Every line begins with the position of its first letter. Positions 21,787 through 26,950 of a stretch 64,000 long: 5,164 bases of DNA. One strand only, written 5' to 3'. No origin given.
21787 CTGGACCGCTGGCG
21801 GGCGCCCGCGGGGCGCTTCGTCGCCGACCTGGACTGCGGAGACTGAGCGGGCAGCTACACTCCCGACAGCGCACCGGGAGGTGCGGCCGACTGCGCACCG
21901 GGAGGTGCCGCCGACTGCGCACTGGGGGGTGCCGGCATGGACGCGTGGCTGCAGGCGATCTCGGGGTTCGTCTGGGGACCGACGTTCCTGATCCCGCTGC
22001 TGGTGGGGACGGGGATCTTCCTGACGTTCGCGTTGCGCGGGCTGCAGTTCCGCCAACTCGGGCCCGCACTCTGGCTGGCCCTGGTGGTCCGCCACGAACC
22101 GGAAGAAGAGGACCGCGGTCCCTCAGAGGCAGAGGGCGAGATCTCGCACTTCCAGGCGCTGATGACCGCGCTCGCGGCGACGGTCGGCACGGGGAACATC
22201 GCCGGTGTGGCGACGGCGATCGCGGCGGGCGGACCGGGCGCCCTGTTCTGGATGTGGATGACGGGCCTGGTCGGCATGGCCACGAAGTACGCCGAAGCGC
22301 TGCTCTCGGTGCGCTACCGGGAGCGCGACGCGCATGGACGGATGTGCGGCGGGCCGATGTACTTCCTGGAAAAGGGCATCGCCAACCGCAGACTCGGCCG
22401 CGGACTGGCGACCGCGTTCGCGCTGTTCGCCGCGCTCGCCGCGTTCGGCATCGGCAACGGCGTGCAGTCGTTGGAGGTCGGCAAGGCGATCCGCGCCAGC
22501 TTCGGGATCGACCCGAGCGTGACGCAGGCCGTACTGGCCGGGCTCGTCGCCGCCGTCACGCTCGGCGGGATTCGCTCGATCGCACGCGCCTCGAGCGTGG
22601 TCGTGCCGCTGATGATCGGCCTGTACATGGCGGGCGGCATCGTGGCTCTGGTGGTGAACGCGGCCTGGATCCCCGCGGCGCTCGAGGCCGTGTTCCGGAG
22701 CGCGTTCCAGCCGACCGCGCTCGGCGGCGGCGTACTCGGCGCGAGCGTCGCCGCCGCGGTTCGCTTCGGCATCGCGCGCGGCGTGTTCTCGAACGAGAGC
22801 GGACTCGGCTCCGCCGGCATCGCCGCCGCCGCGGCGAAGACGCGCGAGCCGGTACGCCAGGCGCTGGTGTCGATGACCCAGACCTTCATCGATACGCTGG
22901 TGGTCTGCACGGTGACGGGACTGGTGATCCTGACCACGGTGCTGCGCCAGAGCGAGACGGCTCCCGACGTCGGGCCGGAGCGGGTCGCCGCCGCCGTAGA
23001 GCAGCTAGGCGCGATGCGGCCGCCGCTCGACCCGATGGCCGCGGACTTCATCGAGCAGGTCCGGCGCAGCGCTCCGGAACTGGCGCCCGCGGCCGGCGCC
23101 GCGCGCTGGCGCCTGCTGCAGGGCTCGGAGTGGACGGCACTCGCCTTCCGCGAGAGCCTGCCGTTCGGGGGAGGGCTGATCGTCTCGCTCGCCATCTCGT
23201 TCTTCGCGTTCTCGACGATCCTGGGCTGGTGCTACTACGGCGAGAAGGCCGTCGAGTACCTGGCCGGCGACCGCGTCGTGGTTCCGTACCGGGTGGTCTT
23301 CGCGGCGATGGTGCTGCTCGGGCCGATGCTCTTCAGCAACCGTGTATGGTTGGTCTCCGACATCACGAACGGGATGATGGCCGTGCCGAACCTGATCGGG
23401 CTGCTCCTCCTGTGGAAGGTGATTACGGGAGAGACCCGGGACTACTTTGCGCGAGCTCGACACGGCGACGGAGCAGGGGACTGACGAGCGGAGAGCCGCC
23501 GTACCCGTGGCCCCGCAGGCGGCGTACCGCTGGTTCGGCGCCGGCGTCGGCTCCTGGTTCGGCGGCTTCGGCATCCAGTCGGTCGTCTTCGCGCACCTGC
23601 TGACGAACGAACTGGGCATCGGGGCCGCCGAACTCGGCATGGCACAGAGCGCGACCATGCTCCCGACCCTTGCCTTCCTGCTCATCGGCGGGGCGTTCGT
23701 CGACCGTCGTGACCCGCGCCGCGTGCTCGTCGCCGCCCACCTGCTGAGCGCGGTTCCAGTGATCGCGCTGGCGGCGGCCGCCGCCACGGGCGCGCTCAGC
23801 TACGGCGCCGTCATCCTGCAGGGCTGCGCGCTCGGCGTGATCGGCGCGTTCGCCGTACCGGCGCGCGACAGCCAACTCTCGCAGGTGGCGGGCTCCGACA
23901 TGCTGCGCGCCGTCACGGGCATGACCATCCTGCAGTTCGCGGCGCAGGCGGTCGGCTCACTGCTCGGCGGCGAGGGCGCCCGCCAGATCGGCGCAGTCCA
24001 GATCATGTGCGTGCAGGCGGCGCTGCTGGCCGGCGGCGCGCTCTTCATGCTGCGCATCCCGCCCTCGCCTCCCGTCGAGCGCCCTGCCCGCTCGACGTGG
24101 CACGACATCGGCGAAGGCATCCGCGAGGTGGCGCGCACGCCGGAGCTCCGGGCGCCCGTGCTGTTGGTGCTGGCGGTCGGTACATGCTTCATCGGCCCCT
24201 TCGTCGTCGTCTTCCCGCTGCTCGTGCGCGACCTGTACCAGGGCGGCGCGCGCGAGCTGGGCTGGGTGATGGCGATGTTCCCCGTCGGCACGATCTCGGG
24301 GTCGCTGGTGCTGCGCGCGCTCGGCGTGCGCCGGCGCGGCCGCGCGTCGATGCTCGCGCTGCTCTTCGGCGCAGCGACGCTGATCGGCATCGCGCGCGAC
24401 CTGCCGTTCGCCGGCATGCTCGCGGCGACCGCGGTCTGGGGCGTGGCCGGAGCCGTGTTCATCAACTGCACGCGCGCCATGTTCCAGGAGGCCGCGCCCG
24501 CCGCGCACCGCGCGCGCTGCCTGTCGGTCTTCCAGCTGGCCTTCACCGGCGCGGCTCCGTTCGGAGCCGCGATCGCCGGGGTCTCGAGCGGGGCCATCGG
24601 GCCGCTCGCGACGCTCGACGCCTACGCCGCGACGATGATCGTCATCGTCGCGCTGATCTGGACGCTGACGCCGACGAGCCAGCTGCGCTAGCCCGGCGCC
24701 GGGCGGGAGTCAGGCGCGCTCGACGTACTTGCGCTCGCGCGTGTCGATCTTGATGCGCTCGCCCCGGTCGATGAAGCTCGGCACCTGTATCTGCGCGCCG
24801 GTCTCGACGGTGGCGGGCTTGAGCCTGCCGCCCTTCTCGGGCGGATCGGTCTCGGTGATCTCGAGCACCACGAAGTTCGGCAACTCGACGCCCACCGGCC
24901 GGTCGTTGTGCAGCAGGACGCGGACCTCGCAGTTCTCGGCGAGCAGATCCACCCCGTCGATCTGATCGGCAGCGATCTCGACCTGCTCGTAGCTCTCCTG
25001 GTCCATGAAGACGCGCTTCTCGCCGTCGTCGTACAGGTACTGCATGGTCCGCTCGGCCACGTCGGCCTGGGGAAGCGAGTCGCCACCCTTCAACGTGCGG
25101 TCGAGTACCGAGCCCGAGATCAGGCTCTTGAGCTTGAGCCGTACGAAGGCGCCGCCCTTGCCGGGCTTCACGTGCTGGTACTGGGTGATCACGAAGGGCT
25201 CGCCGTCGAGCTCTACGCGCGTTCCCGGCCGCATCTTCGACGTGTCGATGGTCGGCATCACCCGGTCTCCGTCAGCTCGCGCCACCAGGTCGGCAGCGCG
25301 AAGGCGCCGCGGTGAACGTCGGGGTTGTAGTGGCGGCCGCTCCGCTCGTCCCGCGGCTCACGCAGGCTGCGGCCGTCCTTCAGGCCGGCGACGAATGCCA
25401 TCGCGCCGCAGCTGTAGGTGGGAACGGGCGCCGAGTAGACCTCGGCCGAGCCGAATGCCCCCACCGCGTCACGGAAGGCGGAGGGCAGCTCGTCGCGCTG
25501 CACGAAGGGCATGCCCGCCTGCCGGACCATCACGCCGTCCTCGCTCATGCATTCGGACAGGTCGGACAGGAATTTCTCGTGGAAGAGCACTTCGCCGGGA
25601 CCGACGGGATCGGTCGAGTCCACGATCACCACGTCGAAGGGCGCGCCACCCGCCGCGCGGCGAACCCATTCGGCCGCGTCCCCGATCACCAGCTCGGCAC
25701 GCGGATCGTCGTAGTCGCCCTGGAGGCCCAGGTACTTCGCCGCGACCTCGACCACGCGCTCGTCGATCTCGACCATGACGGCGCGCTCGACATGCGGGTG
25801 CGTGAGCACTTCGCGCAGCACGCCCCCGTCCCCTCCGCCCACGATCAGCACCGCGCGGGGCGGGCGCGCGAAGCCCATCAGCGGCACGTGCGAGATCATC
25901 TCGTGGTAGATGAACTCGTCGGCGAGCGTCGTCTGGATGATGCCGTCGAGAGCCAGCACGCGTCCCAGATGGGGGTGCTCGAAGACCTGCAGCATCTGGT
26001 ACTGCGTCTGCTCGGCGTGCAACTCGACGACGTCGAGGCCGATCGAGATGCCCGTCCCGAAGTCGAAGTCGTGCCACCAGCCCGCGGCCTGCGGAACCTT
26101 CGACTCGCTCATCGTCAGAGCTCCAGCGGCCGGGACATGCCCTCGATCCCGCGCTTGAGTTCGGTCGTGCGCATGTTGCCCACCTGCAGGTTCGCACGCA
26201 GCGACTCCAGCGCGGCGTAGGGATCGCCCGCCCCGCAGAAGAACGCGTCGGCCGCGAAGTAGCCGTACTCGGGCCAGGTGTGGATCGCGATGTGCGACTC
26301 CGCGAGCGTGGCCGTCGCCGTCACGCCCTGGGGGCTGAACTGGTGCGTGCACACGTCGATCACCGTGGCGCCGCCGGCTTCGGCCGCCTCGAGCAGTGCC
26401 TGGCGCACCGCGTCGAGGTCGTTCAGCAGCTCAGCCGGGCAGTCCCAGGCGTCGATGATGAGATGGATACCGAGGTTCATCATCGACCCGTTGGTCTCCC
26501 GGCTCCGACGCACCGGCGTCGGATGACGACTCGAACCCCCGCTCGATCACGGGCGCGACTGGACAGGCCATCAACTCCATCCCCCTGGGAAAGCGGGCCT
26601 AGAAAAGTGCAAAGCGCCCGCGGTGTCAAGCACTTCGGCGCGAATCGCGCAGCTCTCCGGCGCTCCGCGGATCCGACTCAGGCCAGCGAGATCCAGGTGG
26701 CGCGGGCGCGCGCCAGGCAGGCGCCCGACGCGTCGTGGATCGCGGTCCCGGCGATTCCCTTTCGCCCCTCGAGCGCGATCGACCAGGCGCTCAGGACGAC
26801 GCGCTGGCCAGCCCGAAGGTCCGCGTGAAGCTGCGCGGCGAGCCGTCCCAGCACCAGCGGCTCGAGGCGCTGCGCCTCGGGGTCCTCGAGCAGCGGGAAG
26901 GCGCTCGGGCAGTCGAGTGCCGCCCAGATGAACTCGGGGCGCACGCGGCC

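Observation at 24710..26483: speH-speE-efp operon linked by overlapping stop/start codons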

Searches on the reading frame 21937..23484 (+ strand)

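Call 3: search_protein_families(library=pfam, proteins=[window:21937-23484:+])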
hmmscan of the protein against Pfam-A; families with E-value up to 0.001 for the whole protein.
window:21937-23484:+ (515 aa): 1 family
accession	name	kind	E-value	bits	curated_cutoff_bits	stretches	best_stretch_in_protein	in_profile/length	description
PF01235.23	Na_Ala_symp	-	8.8e-132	440.5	24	1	63-510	7-386/392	Sodium:alanine symporter family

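Call 4: search_protein_families(library=ncbifam, proteins=[window:21937-23484:+])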
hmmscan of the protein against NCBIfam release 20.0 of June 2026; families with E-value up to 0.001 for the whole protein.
window:21937-23484:+ (515 aa): 1 family
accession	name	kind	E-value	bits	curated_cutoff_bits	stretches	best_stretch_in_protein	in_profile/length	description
TIGR00835.1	agcS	subfamily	5.6e-143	476.8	272.65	1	18-503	4-424/424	amino acid carrier protein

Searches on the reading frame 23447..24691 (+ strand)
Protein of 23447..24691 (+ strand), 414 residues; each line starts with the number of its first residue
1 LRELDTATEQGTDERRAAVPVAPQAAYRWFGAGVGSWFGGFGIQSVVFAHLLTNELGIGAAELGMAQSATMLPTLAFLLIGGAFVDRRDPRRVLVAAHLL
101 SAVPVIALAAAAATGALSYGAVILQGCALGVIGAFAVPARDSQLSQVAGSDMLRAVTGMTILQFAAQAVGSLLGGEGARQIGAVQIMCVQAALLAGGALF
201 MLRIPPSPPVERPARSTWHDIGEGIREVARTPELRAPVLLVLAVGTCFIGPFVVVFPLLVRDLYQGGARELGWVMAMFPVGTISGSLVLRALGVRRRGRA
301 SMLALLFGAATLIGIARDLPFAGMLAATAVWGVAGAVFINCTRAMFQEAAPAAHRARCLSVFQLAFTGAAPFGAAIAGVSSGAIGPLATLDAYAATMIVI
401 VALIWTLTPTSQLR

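Call 3: search_protein_families(library=pfam, proteins=[window:23447-24691:+])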
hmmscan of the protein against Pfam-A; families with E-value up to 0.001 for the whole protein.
window:23447-24691:+ (414 aa): 2 families
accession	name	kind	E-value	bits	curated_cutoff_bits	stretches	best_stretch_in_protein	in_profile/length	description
PF07690.21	MFS_1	-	2e-22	80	33.4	2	39-315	10-283/347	Major Facilitator Superfamily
PF05977.19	MFS_3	-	3.7e-16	59.1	27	1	34-405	20-391/524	Transmembrane secretion effector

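Call 4: search_protein_families(library=ncbifam, proteins=[window:23447-24691:+])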
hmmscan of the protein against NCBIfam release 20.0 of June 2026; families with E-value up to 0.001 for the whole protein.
window:23447-24691:+ (414 aa): 12 families
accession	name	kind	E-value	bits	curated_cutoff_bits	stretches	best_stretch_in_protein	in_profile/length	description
TIGR00900.1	2A0121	subfamily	1.7e-41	142.8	319.6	1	40-384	14-363/364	H+ Antiporter protein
NF012178.0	tet_MFS_V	exception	8e-18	64.7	640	1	42-404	25-393/409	tetracycline efflux MFS transporter Tet(V)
NF052575.1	MFS_efflux_Tap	equivalog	5e-16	58.7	625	1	40-405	19-392/401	multidrug efflux MFS transporter Tap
NF007792.0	PRK10489.1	equivalog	5.3e-16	58.6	324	1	59-408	50-399/419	enterobactin transporter EntS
NF000246.1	macrolide_MefC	exception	6.2e-13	48.6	870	1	44-385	25-373/407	macrolide efflux MFS transporter Mef(C)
NF000051.1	macrolide_MefB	exception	9.3e-09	34.7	800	1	45-402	27-390/409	macrolide efflux MFS transporter Mef(B)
NF000245.1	macrolide_MefA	exception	3.2e-07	29.8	675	1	49-403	33-391/405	macrolide efflux MFS transporter Mef(A)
NF003477.0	PRK05122.1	subfamily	1.2e-05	24.1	374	1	42-218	34-214/404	MFS transporter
NF049980.1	SfMCT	equivalog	2.3e-05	23.2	320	1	47-137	23-113/378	L-lactate MFS transporter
NF005291.0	PRK06814.1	equivalog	2.9e-05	22.2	1349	1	64-322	55-311/1140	acyl-[ACP]--phospholipid O-acyltransferase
TIGR00886.1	2A0108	subfamily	0.00011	21.4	311.7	1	46-135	22-107/368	NarK family nitrate/nitrite MFS transporter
NF000154.1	macrolide_MefEN2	exception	0.00034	20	800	1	51-362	32-346/401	macrolide efflux MFS transporter Mef(En2)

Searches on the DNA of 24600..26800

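Call 55: search_rna_families(source=window, start=24600, end=26800, threshold=evalue, max_evalue=1)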
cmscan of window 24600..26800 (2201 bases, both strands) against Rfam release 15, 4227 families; matches with E-value up to 1: 0.
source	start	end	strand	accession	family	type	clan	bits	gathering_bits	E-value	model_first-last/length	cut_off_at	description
